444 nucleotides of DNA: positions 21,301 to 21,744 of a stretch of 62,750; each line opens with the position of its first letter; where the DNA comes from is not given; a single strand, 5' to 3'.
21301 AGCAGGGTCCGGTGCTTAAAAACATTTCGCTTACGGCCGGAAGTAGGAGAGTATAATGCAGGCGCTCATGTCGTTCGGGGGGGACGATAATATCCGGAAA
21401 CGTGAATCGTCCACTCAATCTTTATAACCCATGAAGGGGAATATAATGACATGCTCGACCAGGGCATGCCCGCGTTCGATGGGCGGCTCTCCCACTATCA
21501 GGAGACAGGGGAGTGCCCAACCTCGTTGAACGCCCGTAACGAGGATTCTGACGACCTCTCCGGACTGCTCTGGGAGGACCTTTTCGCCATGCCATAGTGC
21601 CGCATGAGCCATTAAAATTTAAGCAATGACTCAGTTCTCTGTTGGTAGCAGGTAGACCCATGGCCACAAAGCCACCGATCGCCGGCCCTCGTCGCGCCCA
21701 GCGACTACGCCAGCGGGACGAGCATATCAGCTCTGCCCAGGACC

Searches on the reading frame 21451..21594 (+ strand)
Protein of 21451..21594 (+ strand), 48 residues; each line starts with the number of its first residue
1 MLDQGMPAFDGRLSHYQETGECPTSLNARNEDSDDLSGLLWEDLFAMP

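Call 83: search_protein_families(library=pfam, proteins=[window:21451-21594:+], max_evalue=10)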
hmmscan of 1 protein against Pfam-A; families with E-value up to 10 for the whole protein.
seq(48 aa): 0 families
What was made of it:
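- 21451..21597 (+): Conserved 48-aa acidic small ORF, 62 nt upstream on the same strand, with invariant C-terminal tail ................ It is only a possible partner of the big protein. No Pfam match (call 83).
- Tried and rejected: Pfam found nothing for the 48-aa ORF (call 83).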
